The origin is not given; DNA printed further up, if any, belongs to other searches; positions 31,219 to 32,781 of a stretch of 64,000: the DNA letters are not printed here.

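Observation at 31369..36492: Unusual Cys-rich Fe-S protein (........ plus 2x[4Fe-4S]) heading a cassette with mu-crystallin/OCD and two class-I aminotransferases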

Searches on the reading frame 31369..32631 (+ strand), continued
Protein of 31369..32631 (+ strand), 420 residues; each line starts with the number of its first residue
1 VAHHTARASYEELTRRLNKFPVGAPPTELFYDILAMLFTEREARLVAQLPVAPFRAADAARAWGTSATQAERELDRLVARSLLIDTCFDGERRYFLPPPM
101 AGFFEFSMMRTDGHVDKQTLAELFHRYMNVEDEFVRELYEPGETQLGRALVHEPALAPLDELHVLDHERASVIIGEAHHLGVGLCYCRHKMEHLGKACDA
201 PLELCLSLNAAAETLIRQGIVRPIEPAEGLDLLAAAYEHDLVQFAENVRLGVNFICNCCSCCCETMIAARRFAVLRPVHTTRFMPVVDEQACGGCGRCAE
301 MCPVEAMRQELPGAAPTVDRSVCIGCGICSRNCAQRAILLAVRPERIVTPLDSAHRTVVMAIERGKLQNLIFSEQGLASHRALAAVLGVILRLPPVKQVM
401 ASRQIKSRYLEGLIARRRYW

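Call 13: find_encoding_contigs(protein=P0097, flank=7000, max_places=3)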
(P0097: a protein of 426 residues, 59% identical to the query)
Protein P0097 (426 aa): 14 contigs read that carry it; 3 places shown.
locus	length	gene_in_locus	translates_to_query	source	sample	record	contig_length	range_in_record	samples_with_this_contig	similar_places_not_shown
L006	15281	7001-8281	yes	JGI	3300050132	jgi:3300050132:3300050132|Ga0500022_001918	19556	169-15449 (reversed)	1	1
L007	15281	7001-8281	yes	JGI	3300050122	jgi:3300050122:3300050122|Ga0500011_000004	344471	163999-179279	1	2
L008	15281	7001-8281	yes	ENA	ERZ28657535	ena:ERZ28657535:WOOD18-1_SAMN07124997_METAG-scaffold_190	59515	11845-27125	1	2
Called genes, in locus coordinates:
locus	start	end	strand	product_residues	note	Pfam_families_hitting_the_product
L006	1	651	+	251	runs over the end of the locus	PF01061:ABC2_membrane, PF12698:ABC2_membrane_3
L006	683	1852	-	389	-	PF06925:MGDG_synth, PF04101:Glyco_tran_28_C (weak)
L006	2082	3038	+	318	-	-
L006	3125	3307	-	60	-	-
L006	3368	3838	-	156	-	PF00581:Rhodanese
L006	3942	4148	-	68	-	PF11127:YgaP-like_TM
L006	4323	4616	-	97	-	-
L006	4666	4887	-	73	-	PF09851:SHOCT (weak)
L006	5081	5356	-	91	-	PF14026:SCO4226-like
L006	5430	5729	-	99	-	-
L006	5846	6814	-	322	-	PF00248:Aldo_ket_red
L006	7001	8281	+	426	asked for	PF00037:Fer4, PF12797:Fer4_2 (weak), PF12837:Fer4_6 (weak), PF12838:Fer4_7, PF13187:Fer4_9 (weak), PF13237:Fer4_10 (weak), PF14697:Fer4_21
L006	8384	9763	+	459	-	PF01212:Beta_elim_lyase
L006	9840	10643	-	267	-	PF01592:NifU_N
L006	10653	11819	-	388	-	PF00266:Aminotran_5, PF01212:Beta_elim_lyase (weak)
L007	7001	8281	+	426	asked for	PF00037:Fer4, PF12797:Fer4_2 (weak), PF12837:Fer4_6 (weak), PF12838:Fer4_7, PF13187:Fer4_9 (weak), PF13237:Fer4_10 (weak), PF14697:Fer4_21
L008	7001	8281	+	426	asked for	PF00037:Fer4, PF12797:Fer4_2 (weak), PF12837:Fer4_6 (weak), PF12838:Fer4_7, PF13187:Fer4_9 (weak), PF13237:Fer4_10 (weak), PF14697:Fer4_21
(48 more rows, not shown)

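Call 26: predict_structure(alignment_id=A1)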
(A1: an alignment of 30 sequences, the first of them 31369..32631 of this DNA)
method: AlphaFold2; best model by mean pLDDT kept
length: 420 residues; sequences in the alignment: 30
mean_pLDDT: 58.9   pTM: 0.47
mean pLDDT of the five models: 58.9, 58.5, 58.0, 58.0, 57.2
residues with pLDDT >= 90: 4; 70-90: 109; 50-70: 184; < 50: 123
segments of 3 or more residues with pLDDT < 50: 1-7, 18-25, 99-102, 129-164, 245-251, 259-282, 344-356, 372-382, 418-420
pLDDT, mean of each block of 10 residues (from residue 1): 39 55 47 73 78 79 89 81 65 64 49 59 54 38 26 33 56 77 58 53 60 56 82 71 47 51 35 34 72 83 73 80 60 75 46 47 61 41 52 62 61 52
secondary structure, 60 per line:
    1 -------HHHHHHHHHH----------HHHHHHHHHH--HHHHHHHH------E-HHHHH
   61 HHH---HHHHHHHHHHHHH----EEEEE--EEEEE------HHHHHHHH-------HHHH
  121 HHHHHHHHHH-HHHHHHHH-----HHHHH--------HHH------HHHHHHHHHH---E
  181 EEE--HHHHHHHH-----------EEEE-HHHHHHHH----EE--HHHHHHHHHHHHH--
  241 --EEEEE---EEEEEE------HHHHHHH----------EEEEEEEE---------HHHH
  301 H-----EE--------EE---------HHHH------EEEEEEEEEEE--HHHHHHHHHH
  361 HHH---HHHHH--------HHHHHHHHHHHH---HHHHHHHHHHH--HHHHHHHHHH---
elements in order: H8-17 H28-37 H40-47 H56-63 H67-79 E84-88 E91-95 H102-109 H117-130 H132-139 H145-149 H167-176 E180-183 H186-193 E205-208 H210-217 H226-238 E243-247 E251-256 H263-269 E280-287 H297-301 H328-331 E338-348 H351-363 H367-371 H380-391 H395-405 H408-417

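Call 27: search_protein_representatives(alignment_id=A1)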
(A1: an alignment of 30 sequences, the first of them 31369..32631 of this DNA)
Query: 30 sequences, 427 profile positions. Proteins with E-value up to 0.001 (for the whole library): 11224; up to 1e-10: 2816; up to 1e-30: 760. The best 150 are listed.
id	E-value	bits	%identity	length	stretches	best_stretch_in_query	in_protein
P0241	4.2e-205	698.0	-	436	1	2-424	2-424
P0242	1.2e-153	528.5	-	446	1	49-363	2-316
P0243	2.0e-147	507.9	-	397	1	1-287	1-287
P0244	1.6e-144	498.4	-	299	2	93-334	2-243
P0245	2.1e-144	498.0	-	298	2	1-214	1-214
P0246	2.6e-137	474.6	-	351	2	1-200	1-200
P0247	5.2e-136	470.3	-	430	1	1-425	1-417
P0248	1.5e-129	449.0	-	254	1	100-353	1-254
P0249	8.9e-123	426.7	-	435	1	4-420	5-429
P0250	9.2e-123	426.7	-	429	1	1-423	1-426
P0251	2.3e-120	418.8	-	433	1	2-421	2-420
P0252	2.9e-119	415.1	-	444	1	1-418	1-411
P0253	3.7e-118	411.5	-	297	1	1-292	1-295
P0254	4.3e-118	411.3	-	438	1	1-421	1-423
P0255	6.9e-117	407.3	-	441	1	1-424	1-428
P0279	3.8e-99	348.9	-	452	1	1-341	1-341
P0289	2.8e-90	319.6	-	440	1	1-238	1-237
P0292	5.2e-87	308.9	-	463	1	21-373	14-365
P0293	1.7e-86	307.2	-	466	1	7-420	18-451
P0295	1.3e-84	301.0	-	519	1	9-419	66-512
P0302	7.0e-83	295.3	-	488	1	175-373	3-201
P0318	1.2e-77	278.0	-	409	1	77-337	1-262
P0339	3.9e-71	256.6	-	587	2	163-312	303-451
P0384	2.8e-60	220.8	-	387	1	90-302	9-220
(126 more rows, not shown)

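Call 30: search_protein_families(library=pfam, alignment_id=A2, max_evalue=0.01)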
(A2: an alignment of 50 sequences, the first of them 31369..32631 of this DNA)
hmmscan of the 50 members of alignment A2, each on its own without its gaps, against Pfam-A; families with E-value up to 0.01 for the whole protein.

A. member 1, window:31369-32631:+ (420 aa): 9 families
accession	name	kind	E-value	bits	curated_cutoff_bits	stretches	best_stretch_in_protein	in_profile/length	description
PF00037.32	Fer4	-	1.7e-10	40.7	21.1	2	285-307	1-23/24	4Fe-4S binding domain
PF12837.12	Fer4_6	-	1.1e-08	35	25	2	284-306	1-23/24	4Fe-4S binding domain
PF13187.11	Fer4_9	-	5.6e-06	26.7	27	1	291-338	1-52/52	4Fe-4S dicluster domain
PF13237.11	Fer4_10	-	6.3e-06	26.5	25.5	1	285-333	2-52/53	4Fe-4S dicluster domain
PF12797.12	Fer4_2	-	3.3e-05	24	24.5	2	284-304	2-22/22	4Fe-4S binding domain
PF14697.11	Fer4_21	-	6.1e-05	23.5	35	0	318-338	3-26/59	4Fe-4S dicluster domain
PF13459.11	Fer4_15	-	0.00012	23.2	22.4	0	317-334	2-19/66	4Fe-4S single cluster domain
PF13484.11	Fer4_16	-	0.00027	22.1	30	1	292-310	2-20/66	4Fe-4S double cluster binding domain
PF12838.12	Fer4_7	-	0.0018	19.2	27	0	323-343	2-22/52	4Fe-4S dicluster domain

B. families by the number of members that match (of 50 scanned): 27 families (the first 25 are shown)
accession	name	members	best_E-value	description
PF00037.32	Fer4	50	4.1e-15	4Fe-4S binding domain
PF12838.12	Fer4_7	50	1.9e-13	4Fe-4S dicluster domain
PF12837.12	Fer4_6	49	1.4e-12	4Fe-4S binding domain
PF13237.11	Fer4_10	49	2.2e-12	4Fe-4S dicluster domain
PF14697.11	Fer4_21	49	2.8e-12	4Fe-4S dicluster domain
PF13187.11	Fer4_9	49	1.5e-09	4Fe-4S dicluster domain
PF12797.12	Fer4_2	47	1e-09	4Fe-4S binding domain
PF25160.1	LdpA_Fe-S-bd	37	1.7e-08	LdpA Fe-S cluster-binding domain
PF13484.11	Fer4_16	31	4.1e-07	4Fe-4S double cluster binding domain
PF13183.11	Fer4_8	28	2.3e-07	4Fe-4S dicluster domain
PF12800.12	Fer4_4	28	1.6e-05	4Fe-4S binding domain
PF13459.11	Fer4_15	13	3.7e-06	4Fe-4S single cluster domain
PF12798.12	Fer4_3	10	0.0014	4Fe-4S binding domain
PF01978.25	TrmB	9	1.1e-05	Sugar-specific transcriptional regulator TrmB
PF13370.11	Fer4_13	9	0.00012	4Fe-4S single cluster domain of Ferredoxin I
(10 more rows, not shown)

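Call 35: predict_structure(alignment_id=A2)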
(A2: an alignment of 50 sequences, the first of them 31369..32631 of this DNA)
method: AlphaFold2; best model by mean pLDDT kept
length: 420 residues; sequences in the alignment: 50
mean_pLDDT: 92.7   pTM: 0.89
mean pLDDT of the five models: 92.7, 92.3, 91.4, 91.3, 90.9
residues with pLDDT >= 90: 333; 70-90: 76; 50-70: 9; < 50: 2
segments of 3 or more residues with pLDDT < 50: none
pLDDT, mean of each block of 10 residues (from residue 1): 76 95 93 96 96 95 97 97 93 93 94 94 95 86 90 94 93 98 98 97 97 95 98 98 97 97 94 85 96 98 97 96 96 97 88 92 91 86 90 86 80 68
secondary structure, 60 per line:
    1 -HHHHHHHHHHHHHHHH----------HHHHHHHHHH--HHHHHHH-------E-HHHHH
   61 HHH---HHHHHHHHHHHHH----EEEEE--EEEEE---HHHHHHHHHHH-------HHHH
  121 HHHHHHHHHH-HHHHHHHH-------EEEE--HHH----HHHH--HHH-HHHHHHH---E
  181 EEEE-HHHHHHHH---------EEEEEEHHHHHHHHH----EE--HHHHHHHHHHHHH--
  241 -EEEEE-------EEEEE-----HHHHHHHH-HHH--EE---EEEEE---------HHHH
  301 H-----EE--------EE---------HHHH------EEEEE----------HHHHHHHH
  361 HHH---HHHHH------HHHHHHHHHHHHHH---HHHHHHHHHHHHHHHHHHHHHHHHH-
elements in order: H2-17 H28-37 H40-46 H56-63 H67-79 E84-88 E91-95 H99-109 H117-130 H132-139 E147-150 H160-163 H170-176 E180-184 H186-193 E203-208 H209-217 H226-238 E242-246 E254-258 H264-271 E283-287 H297-301 H328-331 E338-342 H353-363 H367-371 H378-391 H395-419

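Call 38: fold_search(model_id=the predicted structure, library=pdb)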
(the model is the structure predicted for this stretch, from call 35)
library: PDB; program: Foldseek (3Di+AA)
matches with E <= 10: 1222; with E <= 0.001: 0
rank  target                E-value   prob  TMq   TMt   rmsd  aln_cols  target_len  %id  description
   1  7np8_B                2.4e-03  0.99  0.16  0.11  16.2       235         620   16  Crystal structure of the Coenzyme F420-dependent sulfite reductase from Methanocaldococcus jannaschii at 2.3-A resolut (released 2022-03-23)
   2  7np8_A                4.3e-03  0.98  0.16  0.11  16.2       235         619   16  Crystal structure of the Coenzyme F420-dependent sulfite reductase from Methanocaldococcus jannaschii at 2.3-A resolut (released 2022-03-23)
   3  5t5m_F                1.6e-02  1.00  0.14  0.17   3.7        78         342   36  TUNGSTEN-CONTAINING FORMYLMETHANOFURAN DEHYDROGENASE FROM METHANOTHERMOBACTER WOLFEII, TRIGONAL FORM AT 2.5 A. (released 2016-10-19)
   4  5afq_B                1.7e-02  0.38  0.18  0.17  23.0       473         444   11  Crystal structure of RPC62 - RPC32 beta (released 2015-10-07)
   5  2xub                  2.0e-02  0.35  0.17  0.16  23.0       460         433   13  Human RPC62 subunit structure (released 2011-03-02)
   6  8oh5_B                2.1e-02  1.00  0.13  0.10   1.4        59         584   29  Cryo-EM structure of the electron bifurcating transhydrogenase StnABC complex from Sporomusa Ovata (state 2) (released 2023-09-13)
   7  5t61_R                2.2e-02  0.77  0.17  0.20  25.7       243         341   12  TUNGSTEN-CONTAINING FORMYLMETHANOFURAN DEHYDROGENASE FROM METHANOTHERMOBACTER WOLFEII, TRICLINIC FORM AT 2.55 A (released 2016-10-19)
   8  5t61_v                2.2e-02  0.77  0.17  0.20  25.1       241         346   13  TUNGSTEN-CONTAINING FORMYLMETHANOFURAN DEHYDROGENASE FROM METHANOTHERMOBACTER WOLFEII, TRICLINIC FORM AT 2.55 A (released 2016-10-19)
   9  8a5e_B                2.3e-02  1.00  0.14  0.13   8.2        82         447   27  Cryo-EM structure of the electron bifurcating Fe-Fe hydrogenase HydABC complex from Acetobacterium woodii in the reduc (released 2023-02-22)
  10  5t5i_N                2.4e-02  0.98  0.17  0.21  17.7       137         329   20  TUNGSTEN-CONTAINING FORMYLMETHANOFURAN DEHYDROGENASE FROM METHANOTHERMOBACTER WOLFEII, ORTHORHOMBIC FORM AT 1.9 A (released 2016-10-19)
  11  5t61_F                2.7e-02  0.47  0.18  0.21  28.3       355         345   14  TUNGSTEN-CONTAINING FORMYLMETHANOFURAN DEHYDROGENASE FROM METHANOTHERMOBACTER WOLFEII, TRICLINIC FORM AT 2.55 A (released 2016-10-19)
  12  8a6t_B                3.6e-02  1.00  0.14  0.09   1.0        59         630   37  Cryo-EM structure of the electron bifurcating Fe-Fe hydrogenase HydABC complex from Thermoanaerobacter kivui in the re (released 2023-02-15)
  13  7q4v_B                3.6e-02  1.00  0.14  0.10  10.5        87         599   25  Electron bifurcating hydrogenase - HydABC from A. woodii (released 2023-02-22)
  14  5t61_d                3.6e-02  1.00  0.17  0.20   6.9       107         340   23  TUNGSTEN-CONTAINING FORMYLMETHANOFURAN DEHYDROGENASE FROM METHANOTHERMOBACTER WOLFEII, TRICLINIC FORM AT 2.55 A (released 2016-10-19)
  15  7bkb_A                3.8e-02  1.00  0.13  0.09  10.8        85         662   22  Formate dehydrogenase - heterodisulfide reductase - formylmethanofuran dehydrogenase complex from Methanospirillum hun (released 2021-09-29)
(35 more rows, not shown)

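Call 47: find_related_loci(query=A1, collection=genome_contigs, flank=6000)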
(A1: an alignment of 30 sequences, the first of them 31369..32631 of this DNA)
Query A1 (420 aa) in genome_contigs; peptide patterns used: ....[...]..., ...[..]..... (x = any residue, [..] = any of these).
600 stretches matched a pattern (row limit reached: there are more); 537 encode a relative of the query (tblastn E <= 1e-3); the best 80 are kept; 80 distinct loci.
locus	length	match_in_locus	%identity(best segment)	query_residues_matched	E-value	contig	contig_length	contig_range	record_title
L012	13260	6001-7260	82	1-420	0e+0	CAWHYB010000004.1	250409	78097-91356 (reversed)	MAG: uncultured Actinomycetes bacterium isolate MFD01299.bin.2.57 genome assembly, contig: contig_55045, whole genome sh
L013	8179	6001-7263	59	1-414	1e-166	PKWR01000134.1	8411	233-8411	MAG: Coriobacteriia bacterium isolate palsa_660 73.20120500_P28.32_contig_28268, whole genome shotgun sequence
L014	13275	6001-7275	58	1-418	1e-164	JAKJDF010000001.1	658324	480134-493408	MAG: Candidatus Latescibacterota bacterium isolate UR.bin156 NODE_1_length_658324_cov_8.028492, whole genome shotgun seq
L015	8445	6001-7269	59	1-416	6e-164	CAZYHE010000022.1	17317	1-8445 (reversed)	MAG TPA_asm: uncultured Anaerolineales bacterium isolate SRP272421_co2_624 genome assembly, contig: NODE_10041_length_17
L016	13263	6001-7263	58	1-414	1e-163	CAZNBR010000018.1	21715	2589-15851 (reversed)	MAG TPA_asm: uncultured Syntrophaceae bacterium isolate SRP178699_co1_451 genome assembly, contig: NODE_2865_length_2171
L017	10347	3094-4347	56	1-416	2e-162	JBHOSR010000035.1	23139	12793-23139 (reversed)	Bacteroidota bacterium isolate SAG AM-311-A02 NODE_35_length_23139_cov_22.009184, whole genome shotgun sequence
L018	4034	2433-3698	57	1-415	8e-168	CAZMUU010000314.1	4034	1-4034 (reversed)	MAG TPA_asm: uncultured Cytophagia bacterium isolate binchicken_co15_217 genome assembly, contig: NODE_23834_length_4034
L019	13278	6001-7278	57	1-419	5e-162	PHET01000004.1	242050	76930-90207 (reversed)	MAG: Actinobacteria bacterium HGW-Actinobacteria-7 Ig3397_v2_scaffold_111, whole genome shotgun sequence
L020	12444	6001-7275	56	1-418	9e-161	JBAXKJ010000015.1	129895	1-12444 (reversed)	MAG: Prolixibacteraceae bacterium isolate ELA398 MAG398_15, whole genome shotgun sequence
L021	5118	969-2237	58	1-415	2e-163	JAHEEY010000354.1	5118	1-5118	MAG: Chloroflexota bacterium isolate Ww301 NODE_57460_length_5118_cov_4.756254, whole genome shotgun sequence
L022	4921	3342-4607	57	1-415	1e-163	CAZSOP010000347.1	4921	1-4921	MAG TPA_asm: uncultured Cytophagia bacterium isolate binchicken_co8_16 genome assembly, contig: NODE_34572_length_4921_c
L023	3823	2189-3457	58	1-416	2e-166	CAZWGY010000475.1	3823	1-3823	MAG TPA_asm: uncultured Desulfobacteraceae bacterium isolate SRP332253_co1_124 genome assembly, contig: NODE_36476_lengt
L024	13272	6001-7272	59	1-417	1e-159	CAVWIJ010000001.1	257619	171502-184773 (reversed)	MAG: uncultured Holophagae bacterium isolate MFD00709.bin.2.175 genome assembly, contig: contig_100393, whole genome sho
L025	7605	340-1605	56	1-415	9e-160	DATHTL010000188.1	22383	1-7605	MAG TPA_asm: Anaerolineales bacterium isolate SMAG_U16076 k141_1133664, whole genome shotgun sequence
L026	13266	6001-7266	57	1-414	7e-160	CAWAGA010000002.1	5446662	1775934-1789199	MAG: uncultured Chloroflexia bacterium isolate MFD02416.bin.2.6 genome assembly, contig: contig_34004, whole genome shot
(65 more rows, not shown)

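Call 52: search_protein_families(library=pfam, alignment_id=A4, max_evalue=0.00001)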
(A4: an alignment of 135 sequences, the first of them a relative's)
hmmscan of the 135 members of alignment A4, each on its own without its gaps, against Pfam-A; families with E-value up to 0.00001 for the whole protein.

A. member 1, L003:6354-6929:- (191 aa): 0 families

B. families by the number of members that match (of 135 scanned): 161 families (the first 25 are shown)
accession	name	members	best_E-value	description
PF00072.30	Response_reg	5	9.6e-26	Response regulator receiver domain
PF02518.31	HATPase_c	4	8.6e-30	Histidine kinase-, DNA gyrase B-, and HSP90-like ATPase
PF00512.31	HisKA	4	5e-23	His Kinase A (phospho-acceptor) domain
PF07690.21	MFS_1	3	1e-47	Major Facilitator Superfamily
PF00578.27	AhpC-TSA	3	8.7e-41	AhpC/TSA family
PF01926.29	MMR_HSR1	3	1.9e-17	50S ribosome-binding GTPase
PF00583.31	Acetyltransf_1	3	1.4e-13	Acetyltransferase (GNAT) family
PF13508.13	Acetyltransf_7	3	1e-11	Acetyltransferase (GNAT) domain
PF13673.13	Acetyltransf_10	3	2.8e-10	Acetyltransferase (GNAT) domain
PF01212.27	Beta_elim_lyase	2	4.3e-99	Beta-eliminating lyase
PF12146.15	Hydrolase_4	2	9.7e-75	Serine aminopeptidase, S33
PF00270.35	DEAD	2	1.4e-51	DEAD/DEAH box helicase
PF12654.12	DUF3786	2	1.5e-47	Domain of unknown function (DUF3786)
PF00990.26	GGDEF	2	7.9e-47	Diguanylate cyclase, GGDEF domain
PF00155.27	Aminotran_1_2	2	5.4e-40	Aminotransferase class I and II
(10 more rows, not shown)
